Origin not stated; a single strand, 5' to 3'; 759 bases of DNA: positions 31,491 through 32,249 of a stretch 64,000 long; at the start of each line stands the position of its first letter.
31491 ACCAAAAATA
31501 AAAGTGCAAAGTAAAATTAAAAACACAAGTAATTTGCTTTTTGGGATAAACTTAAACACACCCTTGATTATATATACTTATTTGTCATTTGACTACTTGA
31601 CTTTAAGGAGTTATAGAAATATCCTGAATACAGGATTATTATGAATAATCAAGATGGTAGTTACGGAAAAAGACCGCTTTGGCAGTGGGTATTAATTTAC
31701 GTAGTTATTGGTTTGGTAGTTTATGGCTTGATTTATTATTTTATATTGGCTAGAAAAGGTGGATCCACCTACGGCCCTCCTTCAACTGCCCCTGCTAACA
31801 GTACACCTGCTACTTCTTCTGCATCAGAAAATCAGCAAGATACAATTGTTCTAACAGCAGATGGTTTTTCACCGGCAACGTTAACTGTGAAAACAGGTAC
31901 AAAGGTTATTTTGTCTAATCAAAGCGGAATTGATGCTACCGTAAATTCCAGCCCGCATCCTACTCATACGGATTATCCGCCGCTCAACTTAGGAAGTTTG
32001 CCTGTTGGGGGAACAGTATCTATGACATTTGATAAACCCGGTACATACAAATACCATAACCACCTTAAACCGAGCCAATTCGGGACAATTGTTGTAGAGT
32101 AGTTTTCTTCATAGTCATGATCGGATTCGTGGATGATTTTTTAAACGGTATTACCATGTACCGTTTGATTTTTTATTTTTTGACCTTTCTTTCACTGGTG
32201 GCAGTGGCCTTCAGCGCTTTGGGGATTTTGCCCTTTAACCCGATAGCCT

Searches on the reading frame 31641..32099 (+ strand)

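Call 61: search_protein_families(library=pfam, proteins=[window:31641-32099:+], max_evalue=0.001)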
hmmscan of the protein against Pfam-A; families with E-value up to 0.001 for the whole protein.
window:31641-32099:+ (153 aa): 1 family
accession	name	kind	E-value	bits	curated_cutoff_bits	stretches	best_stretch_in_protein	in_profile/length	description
PF13473.12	Cupredoxin_1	-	1e-08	35.5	27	1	58-152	14-104/104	Cupredoxin-like domain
